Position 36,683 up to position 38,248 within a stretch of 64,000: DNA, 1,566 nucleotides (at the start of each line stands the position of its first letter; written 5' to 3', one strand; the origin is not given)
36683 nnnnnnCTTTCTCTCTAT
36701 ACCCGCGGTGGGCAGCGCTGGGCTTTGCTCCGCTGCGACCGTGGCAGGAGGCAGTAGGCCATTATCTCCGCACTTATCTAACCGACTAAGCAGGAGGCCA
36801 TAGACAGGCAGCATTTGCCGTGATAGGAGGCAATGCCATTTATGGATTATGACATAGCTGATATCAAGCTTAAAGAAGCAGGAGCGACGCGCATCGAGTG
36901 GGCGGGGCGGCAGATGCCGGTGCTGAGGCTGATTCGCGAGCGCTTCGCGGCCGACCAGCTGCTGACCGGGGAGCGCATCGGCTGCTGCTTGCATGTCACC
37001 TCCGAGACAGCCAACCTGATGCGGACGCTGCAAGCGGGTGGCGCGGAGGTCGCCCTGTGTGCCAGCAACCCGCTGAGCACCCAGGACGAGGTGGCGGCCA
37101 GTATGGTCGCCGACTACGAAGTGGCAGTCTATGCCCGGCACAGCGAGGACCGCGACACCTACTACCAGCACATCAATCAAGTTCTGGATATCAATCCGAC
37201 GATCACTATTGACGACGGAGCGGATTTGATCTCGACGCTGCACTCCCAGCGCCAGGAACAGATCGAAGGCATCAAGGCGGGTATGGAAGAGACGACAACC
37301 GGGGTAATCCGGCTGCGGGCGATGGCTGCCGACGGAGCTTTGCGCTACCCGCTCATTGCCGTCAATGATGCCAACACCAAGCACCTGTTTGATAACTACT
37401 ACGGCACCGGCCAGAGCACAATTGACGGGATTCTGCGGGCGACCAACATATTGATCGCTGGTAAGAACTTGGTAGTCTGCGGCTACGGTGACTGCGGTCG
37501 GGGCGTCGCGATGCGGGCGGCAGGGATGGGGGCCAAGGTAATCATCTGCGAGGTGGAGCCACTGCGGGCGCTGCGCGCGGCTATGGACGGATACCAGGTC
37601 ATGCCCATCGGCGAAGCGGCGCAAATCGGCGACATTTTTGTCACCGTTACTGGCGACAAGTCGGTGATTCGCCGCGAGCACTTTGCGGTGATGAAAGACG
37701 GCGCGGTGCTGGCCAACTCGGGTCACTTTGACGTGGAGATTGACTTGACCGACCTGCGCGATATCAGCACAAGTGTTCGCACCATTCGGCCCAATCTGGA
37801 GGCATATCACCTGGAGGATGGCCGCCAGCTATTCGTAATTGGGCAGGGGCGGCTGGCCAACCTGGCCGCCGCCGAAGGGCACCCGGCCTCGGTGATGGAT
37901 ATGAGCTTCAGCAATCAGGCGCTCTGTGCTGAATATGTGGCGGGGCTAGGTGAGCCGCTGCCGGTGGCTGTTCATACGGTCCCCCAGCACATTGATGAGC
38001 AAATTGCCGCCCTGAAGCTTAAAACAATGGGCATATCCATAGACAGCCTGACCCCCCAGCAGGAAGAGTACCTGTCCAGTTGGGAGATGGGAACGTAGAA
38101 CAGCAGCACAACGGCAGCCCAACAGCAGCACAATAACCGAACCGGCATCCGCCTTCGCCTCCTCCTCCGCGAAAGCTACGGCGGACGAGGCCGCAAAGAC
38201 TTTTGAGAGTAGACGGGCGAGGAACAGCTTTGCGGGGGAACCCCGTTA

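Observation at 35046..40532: Two paralogous HTH_XRE-ImmA/IrrE(COG2856) + PIN-like (DUF4411-type) two-gene cassettes bracketing ahcY, followed by an SNase-like nuclease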

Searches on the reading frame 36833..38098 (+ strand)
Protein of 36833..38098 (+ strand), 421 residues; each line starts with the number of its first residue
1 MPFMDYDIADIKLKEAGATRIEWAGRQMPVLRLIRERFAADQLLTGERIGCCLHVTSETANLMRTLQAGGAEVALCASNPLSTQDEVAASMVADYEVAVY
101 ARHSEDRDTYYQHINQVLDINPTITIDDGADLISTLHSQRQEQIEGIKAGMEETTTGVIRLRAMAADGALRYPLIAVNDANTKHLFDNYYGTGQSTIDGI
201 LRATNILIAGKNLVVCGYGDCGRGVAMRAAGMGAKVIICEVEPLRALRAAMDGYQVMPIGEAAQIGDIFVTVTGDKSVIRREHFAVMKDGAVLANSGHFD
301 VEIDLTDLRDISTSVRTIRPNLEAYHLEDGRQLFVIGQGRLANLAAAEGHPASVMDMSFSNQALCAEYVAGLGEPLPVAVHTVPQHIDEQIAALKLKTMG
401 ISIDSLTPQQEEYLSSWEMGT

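Call 3: search_protein_families(library=pfam, proteins=[window:36833-38098:+], max_evalue=0.1)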
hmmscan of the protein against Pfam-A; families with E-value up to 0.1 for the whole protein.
window:36833-38098:+ (421 aa): 6 families
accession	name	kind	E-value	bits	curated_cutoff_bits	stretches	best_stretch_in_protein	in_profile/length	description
PF05221.23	AdoHcyase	-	1.8e-56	191.9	25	2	5-142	1-142/299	S-adenosyl-L-homocysteine hydrolase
PF00670.27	AdoHcyase_NAD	-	1.5e-54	184.9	27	1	188-348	1-161/162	S-adenosyl-L-homocysteine hydrolase, NAD binding domain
PF02826.25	2-Hacid_dh_C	-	2.8e-09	37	25.1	1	207-297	33-127/178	D-isomer specific 2-hydroxyacid dehydrogenase, NAD binding domain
PF07991.19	KARI_N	-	1.6e-07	31.5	20.6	1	208-308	2-106/165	Acetohydroxy acid isomeroreductase, NADPH-binding domain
PF02254.24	TrkA_N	-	0.022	15.5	23.8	1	214-257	2-45/116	TrkA-N domain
PF13478.12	XdhC_C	-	0.039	14.9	29.7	0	213-275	1-53/125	XdhC Rossmann domain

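Call 5: search_protein_families(library=ncbifam, proteins=[window:36833-38098:+], max_evalue=0.1)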
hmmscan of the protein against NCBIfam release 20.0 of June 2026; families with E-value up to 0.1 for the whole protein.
window:36833-38098:+ (421 aa): 19 families
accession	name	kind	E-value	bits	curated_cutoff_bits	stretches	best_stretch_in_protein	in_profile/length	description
NF004005.0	PRK05476.2-3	equivalog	2.9e-184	612.7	275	1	5-419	4-417/418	adenosylhomocysteinase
TIGR00936.1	ahcY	equivalog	4.3e-184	612.2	497.6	1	6-421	1-416/416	adenosylhomocysteinase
NF004010.0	PRK05476.3-3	equivalog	2.8e-77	260.5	512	1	12-412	13-421/432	adenosylhomocysteinase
NF004009.0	PRK05476.3-2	equivalog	6.7e-62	209.9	485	1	7-401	69-459/487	adenosylhomocysteinase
NF004008.0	PRK05476.3-1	equivalog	2.9e-18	66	440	1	151-370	98-300/326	adenosylhomocysteinase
NF004017.0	PRK05479.1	equivalog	2.5e-06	26.5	336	1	207-305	14-116/337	ketol-acid reductoisomerase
TIGR00465.1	ilvC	equivalog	3.3e-06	26.3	226.15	1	208-303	1-100/314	ketol-acid reductoisomerase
NF008759.0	PRK11790.1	equivalog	1.2e-05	24.2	404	1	208-310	150-252/410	phosphoglycerate dehydrogenase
TIGR02853.1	spore_dpaA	equivalog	4.9e-05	22.7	319.65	1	172-263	114-204/287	dipicolinic acid synthetase subunit A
NF006162.0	PRK08306.1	equivalog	0.00015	21.2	261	1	195-261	139-205/297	dipicolinate synthase subunit DpsA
NF005387.0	PRK06932.1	equivalog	0.0012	17.9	492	1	208-298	145-234/314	2-hydroxyacid dehydrogenase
NF009940.0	PRK13403.1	equivalog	0.0019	17.1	406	1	207-301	13-110/335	ketol-acid reductoisomerase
NF005069.0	PRK06487.1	equivalog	0.0027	16.8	448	1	208-297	149-236/320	2-hydroxyacid dehydrogenase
TIGR03366.1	HpnZ_proposed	hypoth_equivalog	0.003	16.8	328.1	0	194-255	141-202/315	putative phosphonate catabolism associated alcohol dehydrogenase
NF010633.0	PRK14030.1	subfamily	0.0044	16.2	743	1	198-238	216-256/445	glutamate dehydrogenase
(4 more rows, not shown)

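Call 13: find_encoding_contigs(protein=window:36833-38098:+, flank=10000, max_places=6)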
Protein window:36833-38098:+ (421 aa): no gene with exactly this product is on record in the collection.

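Call 15: find_related_loci(query=window:36833-38098:+, collection=genome_contigs, flank=6000)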
Query window:36833-38098:+ (421 aa) in genome_contigs; peptide patterns used: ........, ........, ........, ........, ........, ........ (x = any residue, [..] = any of these).
599 stretches matched a pattern (row limit reached: there are more); 591 encode a relative of the query (tblastn E <= 1e-3); the best 80 are kept; 80 distinct loci.
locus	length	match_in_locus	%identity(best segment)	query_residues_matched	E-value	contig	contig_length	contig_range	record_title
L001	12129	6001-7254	83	4-421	0e+0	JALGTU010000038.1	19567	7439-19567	MAG: Candidatus Zipacnadia bacterium isolate Meg22_1012_Bin_286 Meg22_1012_Bin_286_scaffold_7470, whole genome shotgun s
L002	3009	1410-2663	74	3-421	0e+0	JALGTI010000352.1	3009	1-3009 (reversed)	MAG: Candidatus Zipacnadia bacterium isolate Meg22_1012_Bin_108 Meg22_1012_Bin_108_scaffold_115056, whole genome shotgun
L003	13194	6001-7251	73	4-421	0e+0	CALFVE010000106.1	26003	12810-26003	MAG: uncultured bacterium isolate H1_Bin_Bin_26_1_1 genome assembly, contig: c_000000350060, whole genome shotgun sequen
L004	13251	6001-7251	72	3-421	0e+0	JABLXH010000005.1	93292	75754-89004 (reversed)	MAG: Armatimonadota bacterium isolate Ch33 contig5, whole genome shotgun sequence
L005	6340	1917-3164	70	4-421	0e+0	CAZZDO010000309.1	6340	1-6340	MAG TPA_asm: uncultured Armatimonadia bacterium isolate SRP098346_co1_170 genome assembly, contig: NODE_17623_length_634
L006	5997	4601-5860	70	2-421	0e+0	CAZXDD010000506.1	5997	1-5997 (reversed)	MAG TPA_asm: uncultured Armatimonadia bacterium isolate binchicken_co43_19 genome assembly, contig: NODE_22974_length_59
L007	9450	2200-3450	70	4-421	0e+0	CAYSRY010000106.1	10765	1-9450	MAG TPA_asm: uncultured Armatimonadia bacterium isolate SRP192927_co3_32 genome assembly, contig: NODE_15472_length_1076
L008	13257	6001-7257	66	3-421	0e+0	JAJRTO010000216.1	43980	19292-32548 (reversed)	MAG: Candidatus Poribacteria bacterium isolate Dive96_bin1.70 k141_2054068, whole genome shotgun sequence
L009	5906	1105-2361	64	3-421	0e+0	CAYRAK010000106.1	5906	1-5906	MAG TPA_asm: uncultured Clostridia bacterium isolate binchicken_co6_534 genome assembly, contig: NODE_17923_length_5906_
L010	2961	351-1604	65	4-421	0e+0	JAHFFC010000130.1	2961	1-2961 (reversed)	MAG: Candidatus Omnitrophota bacterium isolate nzgw283 NODE_83151_length_2962_cov_2.046815, whole genome shotgun sequenc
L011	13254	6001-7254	64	4-421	0e+0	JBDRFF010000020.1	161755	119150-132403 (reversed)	MAG: Candidatus Omnitrophota bacterium isolate MEGAHIT-group-1.354 k141_123215, whole genome shotgun sequence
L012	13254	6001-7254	64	4-421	0e+0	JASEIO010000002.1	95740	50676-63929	MAG: bacterium isolate Yes71-08 NODE_2_length_95740_cov_31.121409, whole genome shotgun sequence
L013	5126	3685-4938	65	4-421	0e+0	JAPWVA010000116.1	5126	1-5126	MAG: Actinomycetota bacterium isolate RSWS17 scaffold_4100_c1, whole genome shotgun sequence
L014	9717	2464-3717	65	4-421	0e+0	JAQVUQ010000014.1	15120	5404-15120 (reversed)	MAG: bacterium isolate STF1_6 NODE_10791_length_15120_cov_2.819649_Sandtown_F1, whole genome shotgun sequence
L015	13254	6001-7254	64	3-421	0e+0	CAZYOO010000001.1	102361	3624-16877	MAG TPA_asm: uncultured Dehalococcoidales bacterium isolate binchicken_co334_198 genome assembly, contig: NODE_245_lengt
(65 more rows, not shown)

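Call 54: search_protein_families(library=pfam, proteins=[L003:3525-4658:+, L003:4683-5171:+, L003:4945-5952:+, L007:1058-2092:+, L003:7312-8235:-, L007:3542-5347:+, L001:7368-7877:+, L001:7950-8681:+], max_evalue=0.01)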
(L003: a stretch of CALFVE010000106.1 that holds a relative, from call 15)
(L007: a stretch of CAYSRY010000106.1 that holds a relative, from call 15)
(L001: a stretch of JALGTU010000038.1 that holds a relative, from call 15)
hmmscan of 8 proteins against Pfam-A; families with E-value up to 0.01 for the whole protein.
L003:3525-4658:+ (377 aa): 0 families

L003:4683-5171:+ (162 aa): 1 family
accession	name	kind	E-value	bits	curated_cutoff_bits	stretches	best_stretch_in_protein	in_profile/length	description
PF22398.1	DUF6978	-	0.0002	22.1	29.6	1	8-133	2-122/133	Family of unknown function (DUF6978)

L003:4945-5952:+ (335 aa): 1 family
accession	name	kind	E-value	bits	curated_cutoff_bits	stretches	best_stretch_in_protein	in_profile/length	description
PF08861.15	DUF1828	-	1.1e-27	96.5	22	1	108-198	1-91/91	Domain of unknown function DUF1828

L007:1058-2092:+ (344 aa): 3 families
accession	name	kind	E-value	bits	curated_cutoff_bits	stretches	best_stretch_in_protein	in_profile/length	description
PF00288.32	GHMP_kinases_N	-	7.6e-17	61.8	22.3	1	86-165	10-87/87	GHMP kinases N terminal domain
PF08544.19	GHMP_kinases_C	-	1.6e-10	41.7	21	1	238-314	1-79/85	GHMP kinases C terminal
PF22700.2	MVD-like_N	-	0.0027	17.8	27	1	83-143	69-130/157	Diphosphomevalonate decarboxylase-like N-terminal domain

L003:7312-8235:- (307 aa): 1 family
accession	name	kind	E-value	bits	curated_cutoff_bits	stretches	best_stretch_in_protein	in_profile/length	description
PF09520.16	RE_TdeIII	-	1.5e-67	228.2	27.2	1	39-282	2-242/242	Type II restriction endonuclease, TdeIII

L007:3542-5347:+ (601 aa): 1 family
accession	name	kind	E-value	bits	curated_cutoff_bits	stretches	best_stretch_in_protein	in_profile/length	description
PF03808.19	Glyco_tran_WecG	-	1.5e-58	197.8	27.4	1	406-571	1-166/168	Glycosyl transferase WecG/TagA/CpsF family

L001:7368-7877:+ (169 aa): 1 family
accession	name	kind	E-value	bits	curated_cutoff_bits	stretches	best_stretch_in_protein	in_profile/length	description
PF07833.16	Cu_amine_oxidN1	-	8e-12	45.5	24.2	1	58-159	2-103/108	Copper amine oxidase N-terminal domain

L001:7950-8681:+ (243 aa): 1 family
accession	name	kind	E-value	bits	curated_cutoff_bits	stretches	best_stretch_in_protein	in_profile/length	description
PF19567.5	CpsB_CapC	-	1.3e-51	175.8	27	1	8-236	1-229/234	Capsular polysaccharide synthesis, CpsB/CapC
